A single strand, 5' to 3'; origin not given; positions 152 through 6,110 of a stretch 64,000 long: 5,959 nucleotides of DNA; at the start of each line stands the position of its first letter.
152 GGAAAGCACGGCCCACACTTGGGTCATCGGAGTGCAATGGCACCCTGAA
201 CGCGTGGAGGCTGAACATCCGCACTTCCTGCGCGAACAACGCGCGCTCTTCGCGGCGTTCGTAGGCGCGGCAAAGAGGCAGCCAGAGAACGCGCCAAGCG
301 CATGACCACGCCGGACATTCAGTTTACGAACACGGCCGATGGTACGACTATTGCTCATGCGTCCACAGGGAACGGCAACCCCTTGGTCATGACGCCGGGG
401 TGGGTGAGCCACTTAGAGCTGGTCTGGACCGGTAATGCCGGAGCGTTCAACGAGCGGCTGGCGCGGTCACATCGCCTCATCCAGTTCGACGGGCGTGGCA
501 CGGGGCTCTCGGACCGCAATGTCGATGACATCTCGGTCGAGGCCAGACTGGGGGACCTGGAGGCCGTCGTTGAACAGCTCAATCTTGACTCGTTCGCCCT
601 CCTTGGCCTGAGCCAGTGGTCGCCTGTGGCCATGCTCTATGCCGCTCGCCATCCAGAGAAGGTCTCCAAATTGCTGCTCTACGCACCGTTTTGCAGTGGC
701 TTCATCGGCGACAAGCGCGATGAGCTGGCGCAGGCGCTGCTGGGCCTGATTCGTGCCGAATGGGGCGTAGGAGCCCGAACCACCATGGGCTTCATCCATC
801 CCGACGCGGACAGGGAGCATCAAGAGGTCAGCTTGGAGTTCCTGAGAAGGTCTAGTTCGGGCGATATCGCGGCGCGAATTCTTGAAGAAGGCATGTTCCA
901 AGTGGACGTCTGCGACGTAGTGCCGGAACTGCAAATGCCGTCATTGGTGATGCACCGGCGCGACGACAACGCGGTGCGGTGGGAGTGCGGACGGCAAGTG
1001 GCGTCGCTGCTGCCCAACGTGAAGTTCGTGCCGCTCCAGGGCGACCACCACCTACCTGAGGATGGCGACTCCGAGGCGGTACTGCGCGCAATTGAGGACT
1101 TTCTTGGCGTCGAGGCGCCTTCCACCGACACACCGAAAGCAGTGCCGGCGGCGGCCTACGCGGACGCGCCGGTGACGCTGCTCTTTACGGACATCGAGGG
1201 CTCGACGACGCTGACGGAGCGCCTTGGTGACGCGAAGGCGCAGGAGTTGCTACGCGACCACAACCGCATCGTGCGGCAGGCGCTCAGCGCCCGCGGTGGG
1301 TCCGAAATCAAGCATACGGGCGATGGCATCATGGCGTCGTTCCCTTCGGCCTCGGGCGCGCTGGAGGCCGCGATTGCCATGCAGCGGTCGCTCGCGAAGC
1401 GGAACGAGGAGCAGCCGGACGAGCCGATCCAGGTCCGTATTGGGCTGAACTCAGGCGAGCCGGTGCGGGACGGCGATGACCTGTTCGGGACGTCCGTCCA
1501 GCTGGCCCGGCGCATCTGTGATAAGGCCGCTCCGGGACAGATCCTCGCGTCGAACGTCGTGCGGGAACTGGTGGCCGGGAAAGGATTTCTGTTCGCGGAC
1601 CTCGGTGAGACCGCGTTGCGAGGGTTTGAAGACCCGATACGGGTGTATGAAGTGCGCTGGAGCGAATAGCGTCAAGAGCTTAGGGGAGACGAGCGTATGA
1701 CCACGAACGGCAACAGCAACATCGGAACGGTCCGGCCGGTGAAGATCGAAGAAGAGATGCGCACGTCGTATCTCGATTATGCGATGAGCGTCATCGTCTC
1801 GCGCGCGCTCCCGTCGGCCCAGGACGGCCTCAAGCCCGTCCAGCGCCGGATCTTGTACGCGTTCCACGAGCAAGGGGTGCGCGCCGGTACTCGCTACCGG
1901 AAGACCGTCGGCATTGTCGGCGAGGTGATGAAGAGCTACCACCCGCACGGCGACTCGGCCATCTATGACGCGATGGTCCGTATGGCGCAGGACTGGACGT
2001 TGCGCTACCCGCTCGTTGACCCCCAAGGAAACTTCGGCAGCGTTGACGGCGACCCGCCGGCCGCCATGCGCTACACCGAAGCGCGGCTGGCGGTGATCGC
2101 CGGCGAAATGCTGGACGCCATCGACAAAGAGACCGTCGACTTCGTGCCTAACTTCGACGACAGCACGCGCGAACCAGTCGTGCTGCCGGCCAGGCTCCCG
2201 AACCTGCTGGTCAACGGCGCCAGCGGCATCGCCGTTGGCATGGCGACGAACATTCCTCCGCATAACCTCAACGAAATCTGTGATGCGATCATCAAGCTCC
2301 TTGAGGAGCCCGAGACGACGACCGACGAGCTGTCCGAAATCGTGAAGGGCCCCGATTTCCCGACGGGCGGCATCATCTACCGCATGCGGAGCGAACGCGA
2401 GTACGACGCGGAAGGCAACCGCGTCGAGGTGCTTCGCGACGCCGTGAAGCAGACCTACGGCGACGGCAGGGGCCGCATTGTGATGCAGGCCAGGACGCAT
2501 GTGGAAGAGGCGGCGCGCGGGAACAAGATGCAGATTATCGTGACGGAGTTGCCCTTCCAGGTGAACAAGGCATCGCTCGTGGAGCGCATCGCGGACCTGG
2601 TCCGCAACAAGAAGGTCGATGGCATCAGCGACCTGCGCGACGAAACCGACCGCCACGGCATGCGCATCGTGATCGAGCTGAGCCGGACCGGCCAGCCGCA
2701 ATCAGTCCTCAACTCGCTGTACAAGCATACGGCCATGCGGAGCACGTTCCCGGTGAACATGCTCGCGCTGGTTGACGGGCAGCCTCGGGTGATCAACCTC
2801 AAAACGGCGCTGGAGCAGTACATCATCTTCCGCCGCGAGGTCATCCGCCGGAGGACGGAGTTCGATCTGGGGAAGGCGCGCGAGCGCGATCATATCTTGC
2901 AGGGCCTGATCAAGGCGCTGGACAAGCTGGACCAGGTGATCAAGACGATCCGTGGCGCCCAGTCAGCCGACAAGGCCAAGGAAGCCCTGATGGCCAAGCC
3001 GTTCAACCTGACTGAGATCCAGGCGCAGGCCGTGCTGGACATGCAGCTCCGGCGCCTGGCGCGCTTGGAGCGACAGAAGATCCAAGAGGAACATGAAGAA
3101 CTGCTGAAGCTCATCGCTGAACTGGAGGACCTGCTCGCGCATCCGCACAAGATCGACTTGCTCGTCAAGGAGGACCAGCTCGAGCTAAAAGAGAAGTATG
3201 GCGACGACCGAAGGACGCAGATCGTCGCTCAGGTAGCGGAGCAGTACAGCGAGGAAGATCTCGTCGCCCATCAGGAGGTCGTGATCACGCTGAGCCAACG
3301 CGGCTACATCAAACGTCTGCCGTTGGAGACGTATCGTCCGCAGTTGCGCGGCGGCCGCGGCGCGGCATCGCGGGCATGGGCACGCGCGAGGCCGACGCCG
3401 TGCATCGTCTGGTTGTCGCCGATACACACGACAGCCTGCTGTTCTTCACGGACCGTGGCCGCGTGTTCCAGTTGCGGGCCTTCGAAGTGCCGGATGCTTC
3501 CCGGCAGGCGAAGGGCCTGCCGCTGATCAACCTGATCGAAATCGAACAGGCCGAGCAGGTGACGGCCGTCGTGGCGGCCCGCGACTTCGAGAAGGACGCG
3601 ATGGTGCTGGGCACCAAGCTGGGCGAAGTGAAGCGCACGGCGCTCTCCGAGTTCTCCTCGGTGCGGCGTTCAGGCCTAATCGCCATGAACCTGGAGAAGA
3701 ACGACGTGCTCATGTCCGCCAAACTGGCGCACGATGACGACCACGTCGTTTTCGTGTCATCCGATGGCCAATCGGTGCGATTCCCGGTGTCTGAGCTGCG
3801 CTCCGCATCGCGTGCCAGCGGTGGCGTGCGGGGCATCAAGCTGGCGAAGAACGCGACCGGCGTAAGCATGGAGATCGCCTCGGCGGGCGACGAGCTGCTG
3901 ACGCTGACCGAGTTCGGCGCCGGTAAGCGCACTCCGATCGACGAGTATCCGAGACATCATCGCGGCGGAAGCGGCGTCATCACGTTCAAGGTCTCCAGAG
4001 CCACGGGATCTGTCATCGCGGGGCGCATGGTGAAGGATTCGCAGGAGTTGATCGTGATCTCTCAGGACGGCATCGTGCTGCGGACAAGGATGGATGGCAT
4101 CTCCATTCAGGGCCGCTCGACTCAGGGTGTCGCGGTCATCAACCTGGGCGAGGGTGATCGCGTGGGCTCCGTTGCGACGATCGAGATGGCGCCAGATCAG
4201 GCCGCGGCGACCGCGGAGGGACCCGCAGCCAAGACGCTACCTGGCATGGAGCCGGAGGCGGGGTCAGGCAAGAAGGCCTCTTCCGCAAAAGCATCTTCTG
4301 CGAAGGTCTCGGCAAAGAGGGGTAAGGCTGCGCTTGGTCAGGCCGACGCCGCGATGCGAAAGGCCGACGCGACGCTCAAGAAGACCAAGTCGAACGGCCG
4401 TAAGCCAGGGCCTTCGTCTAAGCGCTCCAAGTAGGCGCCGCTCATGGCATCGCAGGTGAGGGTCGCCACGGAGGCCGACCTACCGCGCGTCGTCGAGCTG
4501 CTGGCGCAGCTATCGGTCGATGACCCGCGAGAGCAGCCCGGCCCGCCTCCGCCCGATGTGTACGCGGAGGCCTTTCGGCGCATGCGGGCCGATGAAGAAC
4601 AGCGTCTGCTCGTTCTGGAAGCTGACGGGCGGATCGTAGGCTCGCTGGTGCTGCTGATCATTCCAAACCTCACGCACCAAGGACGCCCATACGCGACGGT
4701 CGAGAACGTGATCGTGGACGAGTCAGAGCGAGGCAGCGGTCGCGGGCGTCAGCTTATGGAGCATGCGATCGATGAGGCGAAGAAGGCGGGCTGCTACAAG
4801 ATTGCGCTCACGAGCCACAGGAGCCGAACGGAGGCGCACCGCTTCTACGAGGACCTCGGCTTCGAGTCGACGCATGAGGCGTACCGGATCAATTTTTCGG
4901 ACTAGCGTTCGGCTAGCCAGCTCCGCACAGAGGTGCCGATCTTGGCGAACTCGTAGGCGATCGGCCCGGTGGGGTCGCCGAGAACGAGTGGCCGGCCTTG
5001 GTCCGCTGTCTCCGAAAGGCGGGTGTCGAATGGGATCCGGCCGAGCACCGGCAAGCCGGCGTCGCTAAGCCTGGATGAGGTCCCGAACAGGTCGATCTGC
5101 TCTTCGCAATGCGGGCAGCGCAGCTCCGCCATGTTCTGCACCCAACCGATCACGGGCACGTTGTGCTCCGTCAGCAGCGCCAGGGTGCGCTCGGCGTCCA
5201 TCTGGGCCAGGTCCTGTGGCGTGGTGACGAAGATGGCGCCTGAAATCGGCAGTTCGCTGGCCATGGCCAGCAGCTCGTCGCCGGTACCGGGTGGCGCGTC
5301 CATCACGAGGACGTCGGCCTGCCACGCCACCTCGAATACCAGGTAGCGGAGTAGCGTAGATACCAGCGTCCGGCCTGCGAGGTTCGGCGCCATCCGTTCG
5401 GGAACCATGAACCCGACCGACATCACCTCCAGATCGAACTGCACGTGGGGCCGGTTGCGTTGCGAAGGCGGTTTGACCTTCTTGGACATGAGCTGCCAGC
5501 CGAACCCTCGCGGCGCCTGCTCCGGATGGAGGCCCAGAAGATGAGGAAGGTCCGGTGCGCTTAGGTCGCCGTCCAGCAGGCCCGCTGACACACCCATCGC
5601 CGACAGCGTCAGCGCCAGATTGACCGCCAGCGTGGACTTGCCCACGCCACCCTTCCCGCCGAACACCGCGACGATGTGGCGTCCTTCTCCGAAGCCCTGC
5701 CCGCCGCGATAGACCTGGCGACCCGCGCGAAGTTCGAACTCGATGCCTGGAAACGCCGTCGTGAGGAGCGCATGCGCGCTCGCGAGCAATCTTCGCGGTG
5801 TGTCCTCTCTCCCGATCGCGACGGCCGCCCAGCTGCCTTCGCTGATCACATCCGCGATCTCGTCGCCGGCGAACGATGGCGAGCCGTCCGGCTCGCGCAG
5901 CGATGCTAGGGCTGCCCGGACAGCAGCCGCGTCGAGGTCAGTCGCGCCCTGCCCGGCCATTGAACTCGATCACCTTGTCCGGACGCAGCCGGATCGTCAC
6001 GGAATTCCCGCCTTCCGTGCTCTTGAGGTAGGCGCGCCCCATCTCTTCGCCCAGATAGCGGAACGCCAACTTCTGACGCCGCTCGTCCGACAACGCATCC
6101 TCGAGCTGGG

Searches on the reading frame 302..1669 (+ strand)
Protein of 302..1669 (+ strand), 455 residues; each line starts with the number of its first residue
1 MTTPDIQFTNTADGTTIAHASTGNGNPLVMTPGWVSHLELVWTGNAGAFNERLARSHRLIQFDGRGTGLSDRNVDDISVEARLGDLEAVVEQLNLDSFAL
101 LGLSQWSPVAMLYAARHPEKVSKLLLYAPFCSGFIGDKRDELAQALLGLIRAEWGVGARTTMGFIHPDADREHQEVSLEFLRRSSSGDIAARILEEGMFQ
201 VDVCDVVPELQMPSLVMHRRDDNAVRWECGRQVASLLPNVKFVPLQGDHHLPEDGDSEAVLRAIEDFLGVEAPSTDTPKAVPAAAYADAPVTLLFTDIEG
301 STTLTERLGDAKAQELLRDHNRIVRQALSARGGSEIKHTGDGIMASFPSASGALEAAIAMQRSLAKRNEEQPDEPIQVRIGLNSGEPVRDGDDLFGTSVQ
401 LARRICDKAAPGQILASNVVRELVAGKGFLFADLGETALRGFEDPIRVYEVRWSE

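Call 94: search_protein_families(library=pfam, proteins=[window:302-1669:+], max_evalue=0.00001)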
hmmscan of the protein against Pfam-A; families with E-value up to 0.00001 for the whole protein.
window:302-1669:+ (455 aa): 3 families
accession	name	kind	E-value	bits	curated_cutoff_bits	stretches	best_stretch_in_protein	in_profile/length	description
PF00211.25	Guanylate_cyc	-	1.2e-16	61.3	21.9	1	289-449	7-179/183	Adenylate and Guanylate cyclase catalytic domain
PF00561.26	Abhydrolase_1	-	5.9e-13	49.5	25.8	1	26-129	1-102/245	alpha/beta hydrolase fold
PF12146.15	Hydrolase_4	-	4.5e-06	26.6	27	1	60-234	35-214/239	Serine aminopeptidase, S33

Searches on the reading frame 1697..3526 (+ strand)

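Call 94: search_protein_families(library=pfam, proteins=[window:1697-3526:+], max_evalue=0.00001)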
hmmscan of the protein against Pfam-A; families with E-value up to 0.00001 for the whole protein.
window:1697-3526:+ (609 aa): 2 families
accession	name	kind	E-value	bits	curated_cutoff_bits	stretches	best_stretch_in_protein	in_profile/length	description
PF00521.26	DNA_topoisoIV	-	3e-158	527.7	31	1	36-493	1-430/432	DNA gyrase/topoisomerase IV, subunit A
PF03989.18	DNA_gyraseA_C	-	6.5e-06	25.9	27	0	529-555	3-29/48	DNA gyrase C-terminal domain, beta-propeller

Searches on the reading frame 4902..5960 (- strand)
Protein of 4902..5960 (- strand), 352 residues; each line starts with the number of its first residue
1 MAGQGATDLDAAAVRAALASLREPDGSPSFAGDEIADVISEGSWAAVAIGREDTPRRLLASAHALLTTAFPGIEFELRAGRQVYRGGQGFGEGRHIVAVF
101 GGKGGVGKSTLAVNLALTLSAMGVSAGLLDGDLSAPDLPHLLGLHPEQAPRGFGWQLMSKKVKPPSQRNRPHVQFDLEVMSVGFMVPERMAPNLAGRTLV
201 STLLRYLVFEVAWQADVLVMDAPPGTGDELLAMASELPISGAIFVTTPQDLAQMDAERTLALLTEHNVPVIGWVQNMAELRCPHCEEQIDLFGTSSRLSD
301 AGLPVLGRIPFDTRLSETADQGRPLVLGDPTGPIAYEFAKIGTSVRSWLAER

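Call 94: search_protein_families(library=pfam, proteins=[window:4902-5960:-], max_evalue=0.00001)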
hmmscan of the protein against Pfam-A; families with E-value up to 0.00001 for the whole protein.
window:4902-5960:- (352 aa): 2 families
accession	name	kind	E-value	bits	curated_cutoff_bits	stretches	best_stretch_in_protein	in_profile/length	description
PF10609.15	ParA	-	2e-62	211.3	27.1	1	94-344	3-244/246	NUBPL iron-transfer P-loop NTPase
PF01656.29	CbiA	-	5.2e-14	52.7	25.4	1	97-325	1-125/125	CobQ/CobB/MinD/ParA nucleotide binding domain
